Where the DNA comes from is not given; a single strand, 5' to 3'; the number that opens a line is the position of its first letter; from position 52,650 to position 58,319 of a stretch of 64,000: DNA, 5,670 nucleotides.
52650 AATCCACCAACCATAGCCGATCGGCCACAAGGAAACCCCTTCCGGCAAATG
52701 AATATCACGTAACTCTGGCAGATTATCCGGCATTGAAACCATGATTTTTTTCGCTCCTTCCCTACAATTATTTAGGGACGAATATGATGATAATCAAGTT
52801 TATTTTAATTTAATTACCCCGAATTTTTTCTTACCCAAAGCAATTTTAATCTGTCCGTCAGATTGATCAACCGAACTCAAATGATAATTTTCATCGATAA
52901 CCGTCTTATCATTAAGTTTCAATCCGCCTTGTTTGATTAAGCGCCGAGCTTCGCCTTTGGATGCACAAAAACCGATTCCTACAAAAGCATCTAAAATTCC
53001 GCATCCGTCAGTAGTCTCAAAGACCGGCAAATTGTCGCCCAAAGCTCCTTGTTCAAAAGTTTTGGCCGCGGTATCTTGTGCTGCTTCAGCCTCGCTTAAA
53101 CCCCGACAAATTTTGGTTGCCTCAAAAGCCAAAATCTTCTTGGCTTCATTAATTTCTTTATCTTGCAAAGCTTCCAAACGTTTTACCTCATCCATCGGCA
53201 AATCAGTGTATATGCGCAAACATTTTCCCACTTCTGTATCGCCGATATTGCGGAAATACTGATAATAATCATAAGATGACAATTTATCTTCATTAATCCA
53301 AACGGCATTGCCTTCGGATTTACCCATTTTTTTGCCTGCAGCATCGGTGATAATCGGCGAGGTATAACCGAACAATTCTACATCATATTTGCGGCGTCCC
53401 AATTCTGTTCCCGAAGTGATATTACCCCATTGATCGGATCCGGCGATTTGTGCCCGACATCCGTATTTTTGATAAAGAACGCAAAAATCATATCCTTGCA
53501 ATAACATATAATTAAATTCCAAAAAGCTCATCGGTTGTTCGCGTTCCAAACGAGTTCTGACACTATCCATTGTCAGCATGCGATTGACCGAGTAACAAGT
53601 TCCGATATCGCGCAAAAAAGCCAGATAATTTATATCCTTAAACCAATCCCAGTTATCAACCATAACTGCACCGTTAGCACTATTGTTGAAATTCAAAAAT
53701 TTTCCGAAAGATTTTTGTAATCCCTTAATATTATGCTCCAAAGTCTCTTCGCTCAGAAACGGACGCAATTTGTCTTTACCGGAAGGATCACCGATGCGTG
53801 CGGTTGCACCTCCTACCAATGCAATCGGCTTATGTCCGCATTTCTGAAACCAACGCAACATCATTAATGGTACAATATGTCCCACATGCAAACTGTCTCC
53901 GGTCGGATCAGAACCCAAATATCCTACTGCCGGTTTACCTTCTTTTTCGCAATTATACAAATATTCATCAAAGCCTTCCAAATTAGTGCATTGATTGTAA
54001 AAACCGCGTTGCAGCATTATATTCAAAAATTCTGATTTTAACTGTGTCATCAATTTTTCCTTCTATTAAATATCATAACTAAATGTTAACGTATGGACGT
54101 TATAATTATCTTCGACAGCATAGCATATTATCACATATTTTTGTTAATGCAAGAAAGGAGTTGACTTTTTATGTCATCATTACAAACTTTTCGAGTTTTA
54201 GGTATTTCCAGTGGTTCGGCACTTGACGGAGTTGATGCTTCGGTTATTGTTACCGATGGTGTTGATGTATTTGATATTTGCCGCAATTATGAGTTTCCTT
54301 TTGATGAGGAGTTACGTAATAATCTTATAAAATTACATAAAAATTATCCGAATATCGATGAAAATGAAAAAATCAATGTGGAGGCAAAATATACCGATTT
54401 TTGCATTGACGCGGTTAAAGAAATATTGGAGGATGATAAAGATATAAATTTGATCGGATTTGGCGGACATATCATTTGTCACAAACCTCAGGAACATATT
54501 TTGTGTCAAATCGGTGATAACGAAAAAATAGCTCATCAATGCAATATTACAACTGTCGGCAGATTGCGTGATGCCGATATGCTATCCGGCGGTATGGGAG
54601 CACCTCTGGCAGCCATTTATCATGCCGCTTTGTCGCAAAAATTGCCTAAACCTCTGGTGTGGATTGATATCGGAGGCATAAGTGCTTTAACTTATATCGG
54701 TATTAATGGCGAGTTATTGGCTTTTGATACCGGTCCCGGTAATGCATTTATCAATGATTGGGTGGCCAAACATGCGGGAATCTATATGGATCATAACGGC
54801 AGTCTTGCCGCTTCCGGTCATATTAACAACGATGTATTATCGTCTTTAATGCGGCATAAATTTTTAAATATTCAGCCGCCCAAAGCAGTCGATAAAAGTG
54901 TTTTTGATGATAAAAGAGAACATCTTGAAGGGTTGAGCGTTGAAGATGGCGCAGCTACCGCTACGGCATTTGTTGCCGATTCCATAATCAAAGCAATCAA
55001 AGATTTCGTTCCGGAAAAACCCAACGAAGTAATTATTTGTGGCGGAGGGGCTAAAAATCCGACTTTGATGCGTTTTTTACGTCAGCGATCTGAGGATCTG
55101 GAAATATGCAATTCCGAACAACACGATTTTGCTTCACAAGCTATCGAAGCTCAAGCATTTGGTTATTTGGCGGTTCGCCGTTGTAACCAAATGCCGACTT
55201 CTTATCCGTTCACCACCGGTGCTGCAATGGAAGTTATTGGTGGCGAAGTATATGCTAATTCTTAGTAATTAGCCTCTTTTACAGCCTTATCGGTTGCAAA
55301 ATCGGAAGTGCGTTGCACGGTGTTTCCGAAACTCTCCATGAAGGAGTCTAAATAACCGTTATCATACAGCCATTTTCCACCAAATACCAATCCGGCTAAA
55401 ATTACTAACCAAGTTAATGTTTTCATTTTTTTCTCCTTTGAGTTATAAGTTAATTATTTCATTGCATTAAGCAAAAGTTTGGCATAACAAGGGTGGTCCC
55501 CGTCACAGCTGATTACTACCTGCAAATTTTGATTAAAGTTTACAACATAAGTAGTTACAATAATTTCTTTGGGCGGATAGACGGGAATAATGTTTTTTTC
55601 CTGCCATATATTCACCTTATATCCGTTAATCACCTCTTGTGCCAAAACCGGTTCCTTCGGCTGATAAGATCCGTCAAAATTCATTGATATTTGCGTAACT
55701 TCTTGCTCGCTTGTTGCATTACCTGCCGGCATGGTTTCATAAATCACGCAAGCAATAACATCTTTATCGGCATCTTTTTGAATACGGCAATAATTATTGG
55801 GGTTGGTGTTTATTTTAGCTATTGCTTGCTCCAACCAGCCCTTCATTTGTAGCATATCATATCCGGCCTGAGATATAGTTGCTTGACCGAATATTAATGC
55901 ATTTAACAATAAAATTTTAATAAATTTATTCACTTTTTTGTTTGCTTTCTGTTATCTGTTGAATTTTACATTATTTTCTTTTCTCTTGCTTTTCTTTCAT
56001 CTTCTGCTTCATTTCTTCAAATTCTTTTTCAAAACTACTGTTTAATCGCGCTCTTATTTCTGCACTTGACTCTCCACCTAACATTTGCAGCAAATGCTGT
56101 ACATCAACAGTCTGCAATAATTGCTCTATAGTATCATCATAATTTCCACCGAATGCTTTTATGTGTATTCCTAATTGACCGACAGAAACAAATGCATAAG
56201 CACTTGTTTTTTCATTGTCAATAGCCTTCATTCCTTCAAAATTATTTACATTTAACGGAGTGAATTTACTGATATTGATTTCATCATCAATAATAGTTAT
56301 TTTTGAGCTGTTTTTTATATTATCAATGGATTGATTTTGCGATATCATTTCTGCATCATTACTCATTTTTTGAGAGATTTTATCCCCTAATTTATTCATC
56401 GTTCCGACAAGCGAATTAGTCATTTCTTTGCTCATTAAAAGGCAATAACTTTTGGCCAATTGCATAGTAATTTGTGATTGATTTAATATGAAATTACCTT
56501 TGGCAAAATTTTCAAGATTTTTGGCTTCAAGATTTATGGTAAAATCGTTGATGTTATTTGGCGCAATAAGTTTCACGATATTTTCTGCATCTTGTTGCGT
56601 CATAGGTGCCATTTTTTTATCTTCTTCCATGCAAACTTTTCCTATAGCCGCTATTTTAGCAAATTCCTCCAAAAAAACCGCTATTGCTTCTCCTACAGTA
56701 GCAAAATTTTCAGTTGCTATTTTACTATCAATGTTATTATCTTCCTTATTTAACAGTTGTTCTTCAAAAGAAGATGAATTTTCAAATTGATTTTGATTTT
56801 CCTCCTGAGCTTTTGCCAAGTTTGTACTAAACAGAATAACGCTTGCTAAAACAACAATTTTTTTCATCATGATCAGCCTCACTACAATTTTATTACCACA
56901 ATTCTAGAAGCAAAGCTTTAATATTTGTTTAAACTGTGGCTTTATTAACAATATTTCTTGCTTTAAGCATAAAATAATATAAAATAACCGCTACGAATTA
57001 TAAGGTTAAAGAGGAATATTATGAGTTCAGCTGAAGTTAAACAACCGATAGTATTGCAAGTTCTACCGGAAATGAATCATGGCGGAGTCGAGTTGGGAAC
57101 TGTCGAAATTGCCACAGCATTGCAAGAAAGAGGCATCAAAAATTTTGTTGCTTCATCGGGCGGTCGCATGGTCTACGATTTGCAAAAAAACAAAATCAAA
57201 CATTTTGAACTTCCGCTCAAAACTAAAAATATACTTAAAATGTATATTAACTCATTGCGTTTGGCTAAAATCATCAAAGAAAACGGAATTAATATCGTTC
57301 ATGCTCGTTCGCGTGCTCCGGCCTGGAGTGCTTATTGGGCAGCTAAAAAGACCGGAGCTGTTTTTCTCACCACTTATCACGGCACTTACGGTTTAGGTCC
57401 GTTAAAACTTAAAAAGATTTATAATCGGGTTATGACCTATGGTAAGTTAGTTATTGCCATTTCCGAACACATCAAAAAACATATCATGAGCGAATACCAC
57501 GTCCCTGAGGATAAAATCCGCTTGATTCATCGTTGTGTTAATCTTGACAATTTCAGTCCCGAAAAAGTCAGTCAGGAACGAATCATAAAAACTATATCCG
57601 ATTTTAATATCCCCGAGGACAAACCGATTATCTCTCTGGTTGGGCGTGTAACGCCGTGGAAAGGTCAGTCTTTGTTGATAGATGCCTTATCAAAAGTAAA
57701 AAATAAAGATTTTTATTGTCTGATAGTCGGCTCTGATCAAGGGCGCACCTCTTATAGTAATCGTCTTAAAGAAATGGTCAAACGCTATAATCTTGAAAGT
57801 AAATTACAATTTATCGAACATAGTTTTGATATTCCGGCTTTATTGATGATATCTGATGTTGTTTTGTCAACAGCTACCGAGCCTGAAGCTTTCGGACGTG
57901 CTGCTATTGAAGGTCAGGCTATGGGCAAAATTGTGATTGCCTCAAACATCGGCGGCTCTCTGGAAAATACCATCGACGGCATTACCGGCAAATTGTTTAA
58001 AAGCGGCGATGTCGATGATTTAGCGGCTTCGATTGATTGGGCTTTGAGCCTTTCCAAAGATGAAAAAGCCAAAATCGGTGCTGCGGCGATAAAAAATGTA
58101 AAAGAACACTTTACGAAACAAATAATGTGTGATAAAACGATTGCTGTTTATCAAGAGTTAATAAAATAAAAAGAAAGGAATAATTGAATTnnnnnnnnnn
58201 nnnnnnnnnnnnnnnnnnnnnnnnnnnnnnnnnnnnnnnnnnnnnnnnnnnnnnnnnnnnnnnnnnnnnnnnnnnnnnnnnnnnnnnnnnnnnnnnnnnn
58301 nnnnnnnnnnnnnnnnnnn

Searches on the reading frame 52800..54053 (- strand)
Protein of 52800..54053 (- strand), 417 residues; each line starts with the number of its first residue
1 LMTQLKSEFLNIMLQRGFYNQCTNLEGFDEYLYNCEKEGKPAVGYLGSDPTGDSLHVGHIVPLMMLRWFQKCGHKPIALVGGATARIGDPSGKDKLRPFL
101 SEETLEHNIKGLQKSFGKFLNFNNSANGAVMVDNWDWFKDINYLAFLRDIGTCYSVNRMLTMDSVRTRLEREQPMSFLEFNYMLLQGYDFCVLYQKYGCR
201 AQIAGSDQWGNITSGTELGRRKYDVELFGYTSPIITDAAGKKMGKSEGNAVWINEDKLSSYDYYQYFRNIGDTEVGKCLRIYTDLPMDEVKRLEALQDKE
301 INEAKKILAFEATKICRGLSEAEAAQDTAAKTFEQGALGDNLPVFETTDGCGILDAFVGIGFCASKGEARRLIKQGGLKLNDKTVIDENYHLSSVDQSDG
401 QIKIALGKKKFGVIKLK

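Call 64: search_protein_families(library=pfam, proteins=[window:52800-54053:-], max_evalue=0.00001)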
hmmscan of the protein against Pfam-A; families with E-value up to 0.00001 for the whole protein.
window:52800-54053:- (417 aa): 3 families
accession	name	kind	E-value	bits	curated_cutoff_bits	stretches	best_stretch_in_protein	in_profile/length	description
PF00579.31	tRNA-synt_1b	-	7.7e-73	245.8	21.1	1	40-333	4-291/292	tRNA synthetases class I (W and Y)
PF22421.1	SYY_C-terminal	-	4.3e-09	36.6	27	1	335-413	4-82/83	Tyrosine--tRNA ligase SYY-like C-terminal domain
PF01479.30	S4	-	2.7e-06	27.5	22.8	1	354-393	3-43/48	S4 domain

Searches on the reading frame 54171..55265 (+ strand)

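Call 64: search_protein_families(library=pfam, proteins=[window:54171-55265:+], max_evalue=0.00001)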
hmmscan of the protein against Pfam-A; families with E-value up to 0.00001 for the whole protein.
window:54171-55265:+ (364 aa): 1 family
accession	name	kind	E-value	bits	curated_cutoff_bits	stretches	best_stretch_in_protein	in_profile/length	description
PF03702.20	AnmK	-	7.5e-69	233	24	1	8-361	2-365/367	Anhydro-N-acetylmuramic acid kinase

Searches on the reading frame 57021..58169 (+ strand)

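Call 64: search_protein_families(library=pfam, proteins=[window:57021-58169:+], max_evalue=0.00001)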
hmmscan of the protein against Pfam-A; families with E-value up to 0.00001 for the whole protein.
window:57021-58169:+ (382 aa): 5 families
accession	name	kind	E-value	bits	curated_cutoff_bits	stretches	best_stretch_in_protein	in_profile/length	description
PF00534.26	Glycos_transf_1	-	6.7e-32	110.8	26.4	1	193-356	7-169/172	Glycosyl transferases group 1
PF13439.12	Glyco_transf_4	-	8.1e-28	98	28.5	1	21-176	2-169/170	Glycosyltransferase Family 4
PF13692.12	Glyco_trans_1_4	-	2.7e-21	76.7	27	1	202-342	2-140/142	Glycosyl transferases group 1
PF13579.12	Glyco_trans_4_4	-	2.3e-09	38.2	29.7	1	21-170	1-156/158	Glycosyl transferase 4-like domain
PF13477.12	Glyco_trans_4_2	-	3.4e-07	31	23.4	1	27-134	13-125/139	Glycosyl transferase 4-like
